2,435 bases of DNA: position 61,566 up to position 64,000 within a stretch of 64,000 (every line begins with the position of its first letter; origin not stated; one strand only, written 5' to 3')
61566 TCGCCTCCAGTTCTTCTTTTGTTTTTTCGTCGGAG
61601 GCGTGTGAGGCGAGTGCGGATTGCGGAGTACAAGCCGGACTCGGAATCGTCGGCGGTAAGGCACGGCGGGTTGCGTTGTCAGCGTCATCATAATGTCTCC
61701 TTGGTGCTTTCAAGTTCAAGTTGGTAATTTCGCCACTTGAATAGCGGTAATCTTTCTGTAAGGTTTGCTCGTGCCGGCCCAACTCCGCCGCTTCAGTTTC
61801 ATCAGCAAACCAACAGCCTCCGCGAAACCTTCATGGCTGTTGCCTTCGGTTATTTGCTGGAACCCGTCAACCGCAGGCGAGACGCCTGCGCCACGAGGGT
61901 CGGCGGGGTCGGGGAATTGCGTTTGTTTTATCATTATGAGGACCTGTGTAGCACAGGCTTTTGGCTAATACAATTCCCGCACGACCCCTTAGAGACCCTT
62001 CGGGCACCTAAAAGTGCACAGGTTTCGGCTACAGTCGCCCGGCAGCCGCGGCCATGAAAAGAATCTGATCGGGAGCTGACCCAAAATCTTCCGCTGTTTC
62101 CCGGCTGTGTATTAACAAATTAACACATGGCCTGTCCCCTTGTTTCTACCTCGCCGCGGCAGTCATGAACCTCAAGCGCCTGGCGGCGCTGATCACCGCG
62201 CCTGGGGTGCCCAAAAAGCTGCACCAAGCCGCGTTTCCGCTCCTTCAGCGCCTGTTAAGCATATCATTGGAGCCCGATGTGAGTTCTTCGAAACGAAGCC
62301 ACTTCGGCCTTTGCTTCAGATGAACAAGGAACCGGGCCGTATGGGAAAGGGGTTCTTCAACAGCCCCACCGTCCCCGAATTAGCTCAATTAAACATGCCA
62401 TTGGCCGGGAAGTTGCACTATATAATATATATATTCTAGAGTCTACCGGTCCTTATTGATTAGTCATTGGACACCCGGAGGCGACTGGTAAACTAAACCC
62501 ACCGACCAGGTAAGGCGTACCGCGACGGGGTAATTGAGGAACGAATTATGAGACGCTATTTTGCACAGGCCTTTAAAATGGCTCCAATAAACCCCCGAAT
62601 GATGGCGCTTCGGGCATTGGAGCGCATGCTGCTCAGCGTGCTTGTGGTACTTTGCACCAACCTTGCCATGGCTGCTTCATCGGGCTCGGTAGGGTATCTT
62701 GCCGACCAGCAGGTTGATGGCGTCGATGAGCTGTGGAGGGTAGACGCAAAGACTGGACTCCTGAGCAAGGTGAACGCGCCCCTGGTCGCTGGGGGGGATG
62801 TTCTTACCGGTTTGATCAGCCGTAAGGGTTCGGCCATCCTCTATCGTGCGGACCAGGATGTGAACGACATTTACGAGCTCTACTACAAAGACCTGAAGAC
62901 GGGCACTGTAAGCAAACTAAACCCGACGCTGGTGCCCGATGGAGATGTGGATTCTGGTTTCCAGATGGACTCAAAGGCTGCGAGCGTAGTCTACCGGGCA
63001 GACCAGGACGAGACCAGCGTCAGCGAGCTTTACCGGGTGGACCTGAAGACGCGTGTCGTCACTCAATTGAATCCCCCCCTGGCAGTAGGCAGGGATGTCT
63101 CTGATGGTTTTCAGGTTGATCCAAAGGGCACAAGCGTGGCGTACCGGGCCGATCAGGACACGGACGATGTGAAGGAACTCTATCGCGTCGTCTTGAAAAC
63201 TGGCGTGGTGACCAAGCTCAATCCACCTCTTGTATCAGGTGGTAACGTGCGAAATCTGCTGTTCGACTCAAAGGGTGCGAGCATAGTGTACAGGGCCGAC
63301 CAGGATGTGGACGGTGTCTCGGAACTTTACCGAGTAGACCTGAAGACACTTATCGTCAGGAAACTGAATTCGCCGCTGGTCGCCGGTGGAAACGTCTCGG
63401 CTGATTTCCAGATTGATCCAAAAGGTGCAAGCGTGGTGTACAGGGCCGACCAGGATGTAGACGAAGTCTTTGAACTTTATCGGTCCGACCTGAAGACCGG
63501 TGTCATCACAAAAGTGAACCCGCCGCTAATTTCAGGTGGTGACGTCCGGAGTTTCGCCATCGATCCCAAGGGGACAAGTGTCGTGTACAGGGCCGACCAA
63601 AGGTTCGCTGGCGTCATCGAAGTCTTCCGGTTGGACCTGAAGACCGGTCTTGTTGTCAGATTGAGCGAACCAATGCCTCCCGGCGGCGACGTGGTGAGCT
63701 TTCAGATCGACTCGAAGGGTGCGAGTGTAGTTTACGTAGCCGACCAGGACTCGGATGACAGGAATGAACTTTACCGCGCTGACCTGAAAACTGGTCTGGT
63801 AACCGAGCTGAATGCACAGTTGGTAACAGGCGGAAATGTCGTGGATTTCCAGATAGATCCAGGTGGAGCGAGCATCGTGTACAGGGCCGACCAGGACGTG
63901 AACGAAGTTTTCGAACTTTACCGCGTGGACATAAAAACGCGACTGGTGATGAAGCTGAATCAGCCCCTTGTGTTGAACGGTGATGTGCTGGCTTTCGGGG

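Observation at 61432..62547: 1.1 kb AT-richer gene-free stretch with a 9-bp tandem repeat and a TATA-rich tract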

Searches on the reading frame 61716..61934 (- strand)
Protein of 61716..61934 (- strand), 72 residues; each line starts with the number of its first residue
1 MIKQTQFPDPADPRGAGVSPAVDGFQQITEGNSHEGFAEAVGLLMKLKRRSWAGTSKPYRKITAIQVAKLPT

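Call 12: search_protein_families(library=pfam, proteins=[window:61716-61934:-], max_evalue=1)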
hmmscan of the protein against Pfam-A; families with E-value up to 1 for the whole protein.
window:61716-61934:- (72 aa): 0 families

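Call 33: find_encoding_contigs(protein=window:61716-61934:-, flank=10000)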
Protein window:61716-61934:- (72 aa): no gene with exactly this product is on record in the collection.

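Call 91: list_cluster_members(proteins=[P0246, window:61716-61934:-, window:61737-62057:+, window:62140-62439:+, window:62165-62323:+, window:61561-61782:-, window:61563-61727:+, window:61765-61968:+])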
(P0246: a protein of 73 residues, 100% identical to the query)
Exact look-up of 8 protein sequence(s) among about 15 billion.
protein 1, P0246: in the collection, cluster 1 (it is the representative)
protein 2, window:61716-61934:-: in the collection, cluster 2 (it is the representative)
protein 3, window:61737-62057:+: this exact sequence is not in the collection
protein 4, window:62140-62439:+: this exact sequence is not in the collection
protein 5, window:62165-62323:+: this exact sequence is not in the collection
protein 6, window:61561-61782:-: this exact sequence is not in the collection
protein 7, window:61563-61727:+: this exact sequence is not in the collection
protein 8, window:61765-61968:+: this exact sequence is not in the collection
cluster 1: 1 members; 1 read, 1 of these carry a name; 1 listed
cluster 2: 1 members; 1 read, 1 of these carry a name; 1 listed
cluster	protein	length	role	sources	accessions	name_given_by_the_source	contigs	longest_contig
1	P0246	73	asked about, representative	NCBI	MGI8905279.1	MAG: hypothetical protein ACR2IE_02175 [Candidatus Sumerlaeaceae bacterium]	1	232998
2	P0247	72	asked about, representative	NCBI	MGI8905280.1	MAG: hypothetical protein ACR2IE_02180 [Candidatus Sumerlaeaceae bacterium]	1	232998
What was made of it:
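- On Protein-coding gene (annotated ORF-A and ORF-B): Both ORFs are singleton clusters (call 91).
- Checked: The NCBI record annotates two hypothetical proteins inside the stretch: 61470-61691(-) as MGI8905279.1 and 61716-61934(-) as MGI8905280.1 (call 91).
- NCBI's pipeline did call two ORFs here (call 91). NCBI annotates both ORFs, as MGI8905279.1 and MGI8905280.1 (call 91).
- Tried and rejected: It also missed two exact proteins that are in that collection (call 91), so I discard it.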

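Call 98: search_protein_families(library=phrogs, proteins=[window:61716-61934:-], max_evalue=1)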
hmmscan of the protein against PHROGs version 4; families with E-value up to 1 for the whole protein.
window:61716-61934:- (72 aa): 0 families

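Call 99: search_protein_families(library=ncbifam, proteins=[window:61716-61934:-], max_evalue=1)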
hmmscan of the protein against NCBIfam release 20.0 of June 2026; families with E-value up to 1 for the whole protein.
window:61716-61934:- (72 aa): 0 families

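Call 100: search_protein_families(library=padloc, proteins=[window:61716-61934:-], max_evalue=1)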
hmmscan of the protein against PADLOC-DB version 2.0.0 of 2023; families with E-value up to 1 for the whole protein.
window:61716-61934:- (72 aa): 0 families

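Call 102: predict_structure(protein=window:61716-61934:-)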
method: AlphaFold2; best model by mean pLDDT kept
length: 72 residues; sequences in the alignment: 1
mean_pLDDT: 63.3   pTM: 0.25
mean pLDDT of the five models: 63.3, 62.3, 59.5, 57.8, 56.2
residues with pLDDT >= 90: 1; 70-90: 14; 50-70: 51; < 50: 6
segments of 3 or more residues with pLDDT < 50: none
pLDDT, mean of each block of 10 residues (from residue 1): 56 55 54 70 84 60 64 57
secondary structure, 60 per line:
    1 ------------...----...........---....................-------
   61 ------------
elements in order: H20-30 H34-53
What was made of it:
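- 61716..61934 (-): ORF-B, 72 aa, annotated by NCBI as hypothetical protein MGI8905280.1. It has no Shine-Dalgarno sequence, and its start codon lies in the apical part of the large hairpin. I doubt it is a gene. AlphaFold2 gives pLDDT 63 and pTM 0.25 (call 102).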

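Call 104: search_solved_structures(query=window:61716-61934:-, max_evalue=1)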
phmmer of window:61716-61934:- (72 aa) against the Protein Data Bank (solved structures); distinct sequences matched with E-value up to 1: 3.
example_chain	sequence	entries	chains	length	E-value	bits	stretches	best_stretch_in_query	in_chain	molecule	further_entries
7yx8_A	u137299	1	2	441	0.36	14.6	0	25-68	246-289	Peptidase M60 domain-containing protein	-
2mkv_A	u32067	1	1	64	0.88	13.4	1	13-63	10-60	Sodium/potassium-transporting ATPase subunit gamma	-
7e1z_C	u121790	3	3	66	0.99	13.2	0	13-63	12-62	Sodium/potassium-transporting ATPase subunit gamma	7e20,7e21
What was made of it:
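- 61716..61934 (-): No family matches (calls 12, 98-100, 104).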

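Call 106: find_related_loci(query=window:61716-61934:-, collection=viral_contigs, flank=3000)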
Query window:61716-61934:- (72 aa) in viral_contigs; peptide patterns used: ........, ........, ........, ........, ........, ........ (x = any residue, [..] = any of these).
53 stretches matched a pattern, but none encodes a relative of the query by tblastn (E <= 1e-3).

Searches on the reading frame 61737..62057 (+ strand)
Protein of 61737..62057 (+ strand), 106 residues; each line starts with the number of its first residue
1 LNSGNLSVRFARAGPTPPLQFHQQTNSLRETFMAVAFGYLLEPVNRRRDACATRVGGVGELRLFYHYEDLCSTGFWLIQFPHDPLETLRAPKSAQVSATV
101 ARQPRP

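Call 12: search_protein_families(library=pfam, proteins=[window:61737-62057:+], max_evalue=1)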
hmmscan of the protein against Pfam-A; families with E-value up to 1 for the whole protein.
window:61737-62057:+ (106 aa): 0 families

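Call 31: find_encoding_contigs(protein=window:61737-62057:+, flank=10000)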
Protein window:61737-62057:+ (106 aa): no gene with exactly this product is on record in the collection.

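Call 98: search_protein_families(library=phrogs, proteins=[window:61737-62057:+], max_evalue=1)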
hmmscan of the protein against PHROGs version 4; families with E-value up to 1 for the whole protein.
window:61737-62057:+ (106 aa): 1 family
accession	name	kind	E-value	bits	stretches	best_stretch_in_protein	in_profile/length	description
phrog_27791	-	unknown function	0.29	11.7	1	63-90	57-84/194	-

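Call 99: search_protein_families(library=ncbifam, proteins=[window:61737-62057:+], max_evalue=1)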
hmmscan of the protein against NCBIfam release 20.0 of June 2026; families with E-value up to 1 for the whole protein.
window:61737-62057:+ (106 aa): 0 families

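Call 100: search_protein_families(library=padloc, proteins=[window:61737-62057:+], max_evalue=1)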
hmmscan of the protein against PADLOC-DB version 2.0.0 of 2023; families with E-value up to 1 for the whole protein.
window:61737-62057:+ (106 aa): 0 families

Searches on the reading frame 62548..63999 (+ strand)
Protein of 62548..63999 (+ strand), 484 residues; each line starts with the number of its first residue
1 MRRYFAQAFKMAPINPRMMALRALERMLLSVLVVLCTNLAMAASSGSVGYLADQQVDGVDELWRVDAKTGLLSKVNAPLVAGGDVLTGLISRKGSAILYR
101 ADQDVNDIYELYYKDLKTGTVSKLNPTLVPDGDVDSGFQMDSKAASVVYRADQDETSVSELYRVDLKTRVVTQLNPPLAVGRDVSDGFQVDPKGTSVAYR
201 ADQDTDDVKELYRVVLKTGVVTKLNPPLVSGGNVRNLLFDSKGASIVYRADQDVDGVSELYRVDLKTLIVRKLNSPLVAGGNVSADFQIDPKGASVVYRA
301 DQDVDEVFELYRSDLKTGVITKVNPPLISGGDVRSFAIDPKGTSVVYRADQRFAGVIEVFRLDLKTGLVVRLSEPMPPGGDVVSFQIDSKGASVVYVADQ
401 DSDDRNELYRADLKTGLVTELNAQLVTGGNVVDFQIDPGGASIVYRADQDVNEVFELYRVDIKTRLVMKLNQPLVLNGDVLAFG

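Call 12: search_protein_families(library=pfam, proteins=[window:62548-63999:+], max_evalue=1)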
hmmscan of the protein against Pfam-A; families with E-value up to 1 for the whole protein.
window:62548-63999:+ (484 aa): 12 families
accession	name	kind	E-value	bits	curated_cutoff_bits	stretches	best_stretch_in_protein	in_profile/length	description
PF00930.27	DPPIV_N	-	1e-09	38.1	22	2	110-176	261-325/354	Dipeptidyl peptidase IV (DPP IV) N-terminal region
PF10282.15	Lactonase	-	1.6e-08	34.6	21.7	2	280-376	242-334/344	Lactonase, 7-bladed beta-propeller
PF07482.16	DUF1522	-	5.8e-08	33.4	25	1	276-321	22-65/109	Domain of Unknown Function (DUF1522)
PF14339.12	DUF4394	-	7.9e-08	32.4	29.6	1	96-174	141-217/230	Domain of unknown function (DUF4394)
PF21959.2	DUF6923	-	0.00038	20.7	27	0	146-226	98-169/234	Repeat of unknown function (DUF6923)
PF18196.7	Cdh1_DBD_1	-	0.0017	19.1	26.4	0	207-233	5-31/120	Chromodomain helicase DNA-binding domain 1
PF07850.20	Renin_r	-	0.0077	16.7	27.8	0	435-446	59-70/79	Renin receptor-like transmembrane spanning segment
PF16351.10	DUF4979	-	0.029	15.1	28.9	0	106-140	100-134/165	Domain of unknown function (DUF4979)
PF18773.7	Importin_rep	-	0.043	14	33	0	449-462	13-26/40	Importin 13 repeat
PF11651.14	P22_CoatProtein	-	0.093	11.9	24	0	382-419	377-411/423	P22 coat protein - gene protein 5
PF22943.2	HTH_68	-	0.21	11.7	27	0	216-229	29-42/45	Putative helix-turn-helix domain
PF13128.11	DUF3954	-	0.39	11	23.7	0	214-230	12-28/49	Protein of unknown function (DUF3954)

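Call 29: find_homologous_proteins(query=window:62548-63999:+, max_evalue=1e-10)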
Query window:62548-63999:+ (484 aa): 1500 proteins with E <= 1e-10 among 8000 candidates; the best 120 are listed.
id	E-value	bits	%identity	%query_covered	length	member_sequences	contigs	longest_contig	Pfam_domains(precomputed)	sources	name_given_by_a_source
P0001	1.5e-180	619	46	89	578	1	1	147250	PF00930.28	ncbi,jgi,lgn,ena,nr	ncbi:MAG: hypothetical protein DRQ55_05900 [Planctomycetota bacterium]|nr:MAG: hypothetical protein 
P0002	3.9e-159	549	44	89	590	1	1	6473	PF00930.28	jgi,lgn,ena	-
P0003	2.3e-136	473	46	95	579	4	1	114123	PF07676.19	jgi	jgi:dipeptidyl aminopeptidase/acylaminoacyl peptidase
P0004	5.3e-130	453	43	89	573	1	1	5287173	PF21129.4,PF00930.28,PF07676.19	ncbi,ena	-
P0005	7.6e-125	436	41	89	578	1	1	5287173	PF27226.1,PF21129.4,PF00930.28,PF14251.13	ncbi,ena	-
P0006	1.0e-121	425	39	85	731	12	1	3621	PF10647.16,PF26549.1,PF03160.21,PF26550.2,PF07676.19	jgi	-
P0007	6.8e-121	422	38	93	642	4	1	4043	PF26549.1,PF00930.28,PF07676.19,PF22888.2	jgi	-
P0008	1.1e-120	422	37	89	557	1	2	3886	PF10647.16,PF26549.1,PF00930.28,PF26550.2,PF07676.19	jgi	jgi:Tol biopolymer transport system component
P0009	5.8e-118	413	41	92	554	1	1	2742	PF17648.8,PF10647.16,PF15043.12,PF26549.1,PF00930.28,PF26550.2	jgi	jgi:hypothetical protein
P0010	4.0e-114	400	41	89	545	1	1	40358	PF10647.16,PF26549.1,PF07676.19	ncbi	-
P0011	5.9e-113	396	37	89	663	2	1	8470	PF26549.1,PF07676.19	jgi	jgi:Tol biopolymer transport system component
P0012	5.2e-112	393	43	97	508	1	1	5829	PF10282.16,PF26549.1,PF00930.28,PF21959.3,PF14339.13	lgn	-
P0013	5.8e-112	393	38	95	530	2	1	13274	PF10282.16,PF26549.1,PF00930.28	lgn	-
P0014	3.8e-110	387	41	90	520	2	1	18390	PF26549.1,PF26550.2,PF02897.22,PF07676.19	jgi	jgi:Tol biopolymer transport system component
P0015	4.7e-110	387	35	84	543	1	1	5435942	PF26549.1,PF00930.28,PF07676.19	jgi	jgi:Tol biopolymer transport system component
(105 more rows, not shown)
